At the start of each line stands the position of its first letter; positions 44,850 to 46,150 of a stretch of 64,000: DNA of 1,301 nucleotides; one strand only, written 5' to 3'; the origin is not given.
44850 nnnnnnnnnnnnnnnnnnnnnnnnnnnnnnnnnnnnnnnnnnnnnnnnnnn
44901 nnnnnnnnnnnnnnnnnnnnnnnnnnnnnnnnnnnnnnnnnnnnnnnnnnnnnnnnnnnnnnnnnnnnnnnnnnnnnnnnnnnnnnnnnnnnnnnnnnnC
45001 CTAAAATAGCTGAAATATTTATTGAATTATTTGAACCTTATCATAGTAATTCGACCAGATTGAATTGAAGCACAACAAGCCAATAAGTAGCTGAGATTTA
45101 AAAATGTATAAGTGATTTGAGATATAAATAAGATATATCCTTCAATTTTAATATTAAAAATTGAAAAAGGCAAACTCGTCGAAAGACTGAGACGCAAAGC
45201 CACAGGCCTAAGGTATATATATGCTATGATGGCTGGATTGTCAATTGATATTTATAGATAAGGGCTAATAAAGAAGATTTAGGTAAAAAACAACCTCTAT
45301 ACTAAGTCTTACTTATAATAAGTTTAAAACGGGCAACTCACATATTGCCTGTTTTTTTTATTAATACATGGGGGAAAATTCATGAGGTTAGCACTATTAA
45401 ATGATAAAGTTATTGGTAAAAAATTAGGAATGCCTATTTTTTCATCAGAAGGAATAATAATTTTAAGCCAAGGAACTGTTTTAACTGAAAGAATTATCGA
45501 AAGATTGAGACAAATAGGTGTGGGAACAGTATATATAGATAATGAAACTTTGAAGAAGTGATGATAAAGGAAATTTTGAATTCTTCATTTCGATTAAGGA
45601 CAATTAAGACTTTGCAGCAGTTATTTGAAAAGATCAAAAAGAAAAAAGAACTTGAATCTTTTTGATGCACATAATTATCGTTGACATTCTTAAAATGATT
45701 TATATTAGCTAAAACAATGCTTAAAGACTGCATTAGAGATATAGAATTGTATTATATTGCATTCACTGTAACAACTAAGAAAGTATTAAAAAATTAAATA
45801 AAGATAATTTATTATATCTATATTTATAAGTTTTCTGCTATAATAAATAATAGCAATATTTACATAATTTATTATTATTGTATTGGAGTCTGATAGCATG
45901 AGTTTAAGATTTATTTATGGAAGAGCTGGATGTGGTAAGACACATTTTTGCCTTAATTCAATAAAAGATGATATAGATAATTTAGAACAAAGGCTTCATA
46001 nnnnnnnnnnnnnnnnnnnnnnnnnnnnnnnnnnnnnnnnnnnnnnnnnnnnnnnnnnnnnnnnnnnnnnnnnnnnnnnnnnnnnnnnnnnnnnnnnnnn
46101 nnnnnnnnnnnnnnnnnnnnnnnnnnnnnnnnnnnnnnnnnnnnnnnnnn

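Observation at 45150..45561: Second c-di-GMP riboswitch controlling only a 59-aa ORF that looks like the detached N-terminus of an HD-GYP protein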

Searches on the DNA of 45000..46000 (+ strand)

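Call 27: search_rna_families(sources=[L001, L002, L003, L004], threshold=gathering)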
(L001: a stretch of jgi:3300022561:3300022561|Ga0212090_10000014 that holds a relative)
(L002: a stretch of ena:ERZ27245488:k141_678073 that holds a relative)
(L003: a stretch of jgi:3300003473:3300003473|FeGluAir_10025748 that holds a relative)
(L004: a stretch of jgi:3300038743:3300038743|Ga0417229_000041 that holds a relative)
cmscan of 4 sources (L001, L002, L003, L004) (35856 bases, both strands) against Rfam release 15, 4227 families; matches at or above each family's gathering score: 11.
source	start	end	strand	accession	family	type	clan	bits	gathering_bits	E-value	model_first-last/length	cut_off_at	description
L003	10139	10346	-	RF00230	T-box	Cis-reg; leader;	-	95.8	93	5e-20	1-219/219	no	T-box leader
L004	951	1037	+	RF01051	c-di-GMP-I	Cis-reg; riboswitch;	CL00126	93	35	1.5e-17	1-87/87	no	c-di-GMP-I riboswitch aptamer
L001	4668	4754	+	RF01051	c-di-GMP-I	Cis-reg; riboswitch;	CL00126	88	35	2.5e-16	1-87/87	no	c-di-GMP-I riboswitch aptamer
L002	405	491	+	RF01051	c-di-GMP-I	Cis-reg; riboswitch;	CL00126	88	35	2.5e-16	1-87/87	no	c-di-GMP-I riboswitch aptamer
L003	4760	4845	+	RF01051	c-di-GMP-I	Cis-reg; riboswitch;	CL00126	86.9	35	4.6e-16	1-87/87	no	c-di-GMP-I riboswitch aptamer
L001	6285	6372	+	RF00504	Glycine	Cis-reg; riboswitch;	CL00125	66.7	32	6.3e-12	1-94/94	no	Glycine riboswitch aptamer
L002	2022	2109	+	RF00504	Glycine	Cis-reg; riboswitch;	CL00125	66.7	32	6.3e-12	1-94/94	no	Glycine riboswitch aptamer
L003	6187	6268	+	RF00504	Glycine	Cis-reg; riboswitch;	CL00125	59.9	32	3.9e-10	6-93/94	no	Glycine riboswitch aptamer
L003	6107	6186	+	RF00504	Glycine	Cis-reg; riboswitch;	CL00125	52.4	32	3.6e-08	1-94/94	no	Glycine riboswitch aptamer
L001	6182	6259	+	RF00504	Glycine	Cis-reg; riboswitch;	CL00125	35.2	32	0.0012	1-94/94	no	Glycine riboswitch aptamer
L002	1919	1996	+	RF00504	Glycine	Cis-reg; riboswitch;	CL00125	35.2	32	0.0012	1-94/94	no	Glycine riboswitch aptamer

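Call 42: search_rna_families(sources=[L007, L008, L009, L010, L011, L012, L013, L014, L015, L019, L022, L029, L034, L037, L044, L053, L075, L086, L087, L005], threshold=gathering)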
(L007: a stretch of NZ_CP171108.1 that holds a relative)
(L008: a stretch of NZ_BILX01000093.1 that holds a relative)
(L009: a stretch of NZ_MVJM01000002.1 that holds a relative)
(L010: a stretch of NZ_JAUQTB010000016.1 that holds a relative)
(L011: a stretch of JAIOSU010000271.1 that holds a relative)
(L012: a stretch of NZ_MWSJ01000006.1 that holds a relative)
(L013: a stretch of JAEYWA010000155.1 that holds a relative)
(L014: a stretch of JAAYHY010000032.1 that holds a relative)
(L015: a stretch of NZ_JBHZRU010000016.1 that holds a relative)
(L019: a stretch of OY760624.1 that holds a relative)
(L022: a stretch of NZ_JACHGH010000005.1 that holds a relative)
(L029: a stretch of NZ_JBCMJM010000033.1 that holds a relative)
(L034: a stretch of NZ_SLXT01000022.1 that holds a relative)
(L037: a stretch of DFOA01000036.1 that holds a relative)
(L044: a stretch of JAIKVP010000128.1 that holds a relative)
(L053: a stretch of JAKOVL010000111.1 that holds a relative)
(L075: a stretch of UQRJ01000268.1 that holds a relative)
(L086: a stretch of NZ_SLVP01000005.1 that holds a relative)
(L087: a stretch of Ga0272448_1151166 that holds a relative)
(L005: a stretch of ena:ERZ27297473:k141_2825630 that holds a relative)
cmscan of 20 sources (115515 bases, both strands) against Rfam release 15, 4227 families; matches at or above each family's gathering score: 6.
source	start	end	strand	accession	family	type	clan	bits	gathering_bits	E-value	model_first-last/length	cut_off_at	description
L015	4963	5147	+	RF00168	Lysine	Cis-reg; riboswitch;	-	116.1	30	4.7e-30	1-182/182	no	Lysine riboswitch aptamer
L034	556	672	-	RF00059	TPP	Cis-reg; riboswitch;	-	74.4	54.3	1.5e-12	1-105/105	no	TPP riboswitch aptamer (THI element)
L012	6552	6618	+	RF01690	Bacillaceae-1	Gene; sRNA;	-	73.4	35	2.3e-11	1-67/67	no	Bacillaceae-1 RNA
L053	2561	2652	+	RF01051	c-di-GMP-I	Cis-reg; riboswitch;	CL00126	71.2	35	1e-11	1-87/87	no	c-di-GMP-I riboswitch aptamer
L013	3936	4015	+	RF00005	tRNA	Gene; tRNA;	CL00001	55.2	29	6.5e-09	1-71/71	no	tRNA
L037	1604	1686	+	RF00005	tRNA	Gene; tRNA;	CL00001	52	29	5.1e-08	1-71/71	no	tRNA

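Call 48: search_rna_families(sources=[L089, L090, L091, L093, L094, L095, L096, L006, L053], threshold=gathering, show_alignments=0)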
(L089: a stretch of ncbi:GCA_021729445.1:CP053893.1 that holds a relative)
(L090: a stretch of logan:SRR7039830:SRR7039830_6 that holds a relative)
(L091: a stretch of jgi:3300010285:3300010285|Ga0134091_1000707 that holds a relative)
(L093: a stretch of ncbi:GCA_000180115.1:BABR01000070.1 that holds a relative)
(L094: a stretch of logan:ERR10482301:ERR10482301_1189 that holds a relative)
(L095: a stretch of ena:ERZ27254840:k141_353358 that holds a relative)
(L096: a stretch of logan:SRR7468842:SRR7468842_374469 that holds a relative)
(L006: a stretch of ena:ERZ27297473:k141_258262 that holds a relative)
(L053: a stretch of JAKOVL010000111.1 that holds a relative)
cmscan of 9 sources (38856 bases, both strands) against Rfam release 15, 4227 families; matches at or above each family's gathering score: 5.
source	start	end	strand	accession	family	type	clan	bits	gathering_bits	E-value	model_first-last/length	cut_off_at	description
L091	2299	2385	+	RF01051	c-di-GMP-I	Cis-reg; riboswitch;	CL00126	91.4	35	4.1e-17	1-87/87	no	c-di-GMP-I riboswitch aptamer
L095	5606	5692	-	RF01051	c-di-GMP-I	Cis-reg; riboswitch;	CL00126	89.1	35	1.5e-16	1-87/87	no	c-di-GMP-I riboswitch aptamer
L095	2261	2346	+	RF01051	c-di-GMP-I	Cis-reg; riboswitch;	CL00126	76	35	2.3e-13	1-87/87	no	c-di-GMP-I riboswitch aptamer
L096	339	424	+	RF01051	c-di-GMP-I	Cis-reg; riboswitch;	CL00126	76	35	2.3e-13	1-87/87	no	c-di-GMP-I riboswitch aptamer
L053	2561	2652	+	RF01051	c-di-GMP-I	Cis-reg; riboswitch;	CL00126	71.2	35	3.5e-12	1-87/87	no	c-di-GMP-I riboswitch aptamer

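Call 73: search_rna_families(source=window, start=45000, end=46000, threshold=evalue, max_evalue=1)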
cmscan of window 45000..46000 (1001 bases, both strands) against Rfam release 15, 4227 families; matches with E-value up to 1: 2.
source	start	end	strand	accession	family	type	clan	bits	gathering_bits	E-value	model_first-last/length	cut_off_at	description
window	45159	45245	+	RF01051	c-di-GMP-I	Cis-reg; riboswitch;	CL00126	66.5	35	1.2e-12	1-87/87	no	c-di-GMP-I riboswitch aptamer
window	45768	45792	-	RF01339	CRISPR-DR27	Gene; CRISPR;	-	23.9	35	0.34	1-25/25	no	CRISPR RNA direct repeat element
